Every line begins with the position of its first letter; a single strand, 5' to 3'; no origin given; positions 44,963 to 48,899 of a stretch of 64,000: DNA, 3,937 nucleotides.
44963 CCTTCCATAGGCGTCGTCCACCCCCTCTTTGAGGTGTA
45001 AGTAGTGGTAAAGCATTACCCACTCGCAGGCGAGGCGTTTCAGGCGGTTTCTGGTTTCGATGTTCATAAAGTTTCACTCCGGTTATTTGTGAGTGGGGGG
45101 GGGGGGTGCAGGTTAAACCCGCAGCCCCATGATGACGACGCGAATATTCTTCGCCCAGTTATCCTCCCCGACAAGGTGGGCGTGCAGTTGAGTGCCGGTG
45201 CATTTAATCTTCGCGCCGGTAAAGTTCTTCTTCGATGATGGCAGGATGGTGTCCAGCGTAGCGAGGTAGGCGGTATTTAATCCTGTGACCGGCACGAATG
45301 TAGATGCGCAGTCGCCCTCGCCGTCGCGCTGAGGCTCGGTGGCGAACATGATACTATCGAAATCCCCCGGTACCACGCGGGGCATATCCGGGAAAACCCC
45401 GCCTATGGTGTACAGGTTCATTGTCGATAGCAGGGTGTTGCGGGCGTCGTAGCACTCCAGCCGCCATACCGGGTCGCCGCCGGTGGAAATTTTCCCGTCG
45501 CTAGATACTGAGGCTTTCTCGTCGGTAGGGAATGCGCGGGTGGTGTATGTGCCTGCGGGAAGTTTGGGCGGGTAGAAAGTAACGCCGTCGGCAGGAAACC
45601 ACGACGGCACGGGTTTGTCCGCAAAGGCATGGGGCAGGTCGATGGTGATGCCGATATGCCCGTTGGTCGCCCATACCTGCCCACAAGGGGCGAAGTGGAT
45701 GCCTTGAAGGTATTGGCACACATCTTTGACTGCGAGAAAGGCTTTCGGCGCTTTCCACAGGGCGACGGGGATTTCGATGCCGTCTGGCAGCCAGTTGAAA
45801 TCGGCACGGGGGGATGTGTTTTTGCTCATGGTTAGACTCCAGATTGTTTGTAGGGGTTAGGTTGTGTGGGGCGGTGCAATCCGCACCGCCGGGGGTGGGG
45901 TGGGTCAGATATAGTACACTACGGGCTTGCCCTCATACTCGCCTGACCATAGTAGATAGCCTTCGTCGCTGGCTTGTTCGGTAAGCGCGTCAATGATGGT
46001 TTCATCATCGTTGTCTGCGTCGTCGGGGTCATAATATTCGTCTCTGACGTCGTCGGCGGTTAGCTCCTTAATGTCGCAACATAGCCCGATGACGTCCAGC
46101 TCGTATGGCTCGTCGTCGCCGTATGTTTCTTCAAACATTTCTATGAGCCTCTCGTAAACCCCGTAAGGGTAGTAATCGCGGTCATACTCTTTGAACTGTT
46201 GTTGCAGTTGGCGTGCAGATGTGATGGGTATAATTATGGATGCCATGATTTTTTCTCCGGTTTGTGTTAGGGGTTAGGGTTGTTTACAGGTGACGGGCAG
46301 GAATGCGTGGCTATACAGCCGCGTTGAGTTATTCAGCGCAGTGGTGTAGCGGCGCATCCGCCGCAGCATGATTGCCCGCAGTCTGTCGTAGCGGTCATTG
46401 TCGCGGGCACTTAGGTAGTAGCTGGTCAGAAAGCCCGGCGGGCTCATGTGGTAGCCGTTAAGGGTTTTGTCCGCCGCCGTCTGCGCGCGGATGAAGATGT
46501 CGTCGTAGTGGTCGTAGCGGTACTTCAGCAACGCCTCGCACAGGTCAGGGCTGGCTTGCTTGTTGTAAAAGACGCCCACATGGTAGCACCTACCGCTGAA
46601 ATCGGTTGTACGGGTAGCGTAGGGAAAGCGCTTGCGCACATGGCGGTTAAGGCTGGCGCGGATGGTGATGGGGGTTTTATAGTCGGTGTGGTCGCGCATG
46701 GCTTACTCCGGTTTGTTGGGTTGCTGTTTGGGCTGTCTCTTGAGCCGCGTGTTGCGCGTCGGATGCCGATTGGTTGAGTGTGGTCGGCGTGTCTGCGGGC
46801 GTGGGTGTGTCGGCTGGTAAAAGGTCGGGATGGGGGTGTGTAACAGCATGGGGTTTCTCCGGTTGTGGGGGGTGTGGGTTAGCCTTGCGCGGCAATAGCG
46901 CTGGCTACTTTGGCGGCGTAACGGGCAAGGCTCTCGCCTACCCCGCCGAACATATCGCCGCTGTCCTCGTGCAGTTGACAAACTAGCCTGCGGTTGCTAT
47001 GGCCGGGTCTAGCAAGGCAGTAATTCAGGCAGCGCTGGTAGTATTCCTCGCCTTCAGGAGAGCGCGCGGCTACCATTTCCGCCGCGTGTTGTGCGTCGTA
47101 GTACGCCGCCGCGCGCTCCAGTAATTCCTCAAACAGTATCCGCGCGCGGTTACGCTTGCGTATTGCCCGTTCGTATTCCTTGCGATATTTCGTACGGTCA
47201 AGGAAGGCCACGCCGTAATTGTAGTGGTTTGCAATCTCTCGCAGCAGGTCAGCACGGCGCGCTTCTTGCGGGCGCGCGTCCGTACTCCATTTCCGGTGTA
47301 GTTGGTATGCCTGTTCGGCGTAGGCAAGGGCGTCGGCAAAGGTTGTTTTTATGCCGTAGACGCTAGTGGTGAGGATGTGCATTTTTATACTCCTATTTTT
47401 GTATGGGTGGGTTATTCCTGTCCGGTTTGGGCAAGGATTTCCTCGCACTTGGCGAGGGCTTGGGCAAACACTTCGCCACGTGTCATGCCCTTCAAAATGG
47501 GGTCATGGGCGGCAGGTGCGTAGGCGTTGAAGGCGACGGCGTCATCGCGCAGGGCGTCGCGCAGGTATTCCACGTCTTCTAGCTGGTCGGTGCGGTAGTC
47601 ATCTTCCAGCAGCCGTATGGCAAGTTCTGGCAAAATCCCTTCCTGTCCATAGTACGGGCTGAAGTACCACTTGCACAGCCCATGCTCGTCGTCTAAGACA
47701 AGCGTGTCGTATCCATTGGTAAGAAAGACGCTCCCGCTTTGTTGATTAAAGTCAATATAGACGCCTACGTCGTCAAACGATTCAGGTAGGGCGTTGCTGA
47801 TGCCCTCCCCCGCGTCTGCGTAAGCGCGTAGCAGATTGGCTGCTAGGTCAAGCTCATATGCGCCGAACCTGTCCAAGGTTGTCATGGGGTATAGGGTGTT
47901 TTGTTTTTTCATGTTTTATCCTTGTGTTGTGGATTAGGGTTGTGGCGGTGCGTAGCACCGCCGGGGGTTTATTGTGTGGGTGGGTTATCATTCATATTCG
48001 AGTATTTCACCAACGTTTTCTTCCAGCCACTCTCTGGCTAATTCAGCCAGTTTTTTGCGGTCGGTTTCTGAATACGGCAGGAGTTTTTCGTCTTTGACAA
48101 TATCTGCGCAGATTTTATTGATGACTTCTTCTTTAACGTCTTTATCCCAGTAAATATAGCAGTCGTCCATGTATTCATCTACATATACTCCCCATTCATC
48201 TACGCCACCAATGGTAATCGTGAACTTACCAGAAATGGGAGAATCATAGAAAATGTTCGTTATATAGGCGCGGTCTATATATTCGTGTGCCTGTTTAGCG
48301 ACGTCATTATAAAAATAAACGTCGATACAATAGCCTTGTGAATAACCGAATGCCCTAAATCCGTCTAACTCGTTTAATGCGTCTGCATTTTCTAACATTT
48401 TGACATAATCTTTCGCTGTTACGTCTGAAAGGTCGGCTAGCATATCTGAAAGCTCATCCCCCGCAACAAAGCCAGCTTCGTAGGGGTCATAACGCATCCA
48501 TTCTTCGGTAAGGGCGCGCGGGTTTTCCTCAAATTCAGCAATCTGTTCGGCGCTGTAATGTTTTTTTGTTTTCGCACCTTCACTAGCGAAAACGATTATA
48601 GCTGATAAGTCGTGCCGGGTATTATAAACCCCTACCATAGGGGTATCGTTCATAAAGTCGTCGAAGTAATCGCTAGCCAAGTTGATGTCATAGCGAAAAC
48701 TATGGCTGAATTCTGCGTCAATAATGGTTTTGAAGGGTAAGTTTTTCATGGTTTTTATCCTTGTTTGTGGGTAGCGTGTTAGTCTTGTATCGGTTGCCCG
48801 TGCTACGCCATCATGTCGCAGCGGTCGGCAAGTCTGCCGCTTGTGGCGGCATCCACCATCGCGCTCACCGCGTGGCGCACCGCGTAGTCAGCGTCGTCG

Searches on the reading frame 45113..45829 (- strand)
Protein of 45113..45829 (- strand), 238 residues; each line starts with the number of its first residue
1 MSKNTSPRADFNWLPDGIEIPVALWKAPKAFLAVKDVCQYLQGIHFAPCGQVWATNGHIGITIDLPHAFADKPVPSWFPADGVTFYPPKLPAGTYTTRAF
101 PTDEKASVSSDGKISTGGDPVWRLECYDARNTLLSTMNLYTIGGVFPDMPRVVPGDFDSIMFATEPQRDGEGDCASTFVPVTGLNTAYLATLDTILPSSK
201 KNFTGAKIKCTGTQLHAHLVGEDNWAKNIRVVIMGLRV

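Call 48: search_protein_families(library=phrogs, proteins=[window:45113-45829:-], max_evalue=0.00001)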
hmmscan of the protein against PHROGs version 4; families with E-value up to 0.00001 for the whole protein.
window:45113-45829:- (238 aa): 1 family
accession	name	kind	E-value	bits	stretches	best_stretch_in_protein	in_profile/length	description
phrog_3007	-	DNA, RNA and nucleotide metabolism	1.6e-16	61.6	1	18-238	3-186/190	RusA-like Holliday junction resolvase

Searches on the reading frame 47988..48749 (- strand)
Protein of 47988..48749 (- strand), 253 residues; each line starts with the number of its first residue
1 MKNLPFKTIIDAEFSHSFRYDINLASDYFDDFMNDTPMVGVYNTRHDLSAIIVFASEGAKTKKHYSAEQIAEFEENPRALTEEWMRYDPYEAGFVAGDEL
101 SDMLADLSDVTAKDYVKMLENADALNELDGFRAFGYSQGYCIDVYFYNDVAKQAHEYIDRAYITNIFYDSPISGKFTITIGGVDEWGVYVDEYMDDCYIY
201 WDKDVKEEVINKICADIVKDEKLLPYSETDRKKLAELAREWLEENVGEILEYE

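Call 48: search_protein_families(library=phrogs, proteins=[window:47988-48749:-], max_evalue=0.00001)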
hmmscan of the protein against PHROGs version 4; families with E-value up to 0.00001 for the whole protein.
window:47988-48749:- (253 aa): 1 family
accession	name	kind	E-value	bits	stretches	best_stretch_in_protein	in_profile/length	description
phrog_25822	-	unknown function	1.4e-14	55.9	1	13-228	5-219/229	-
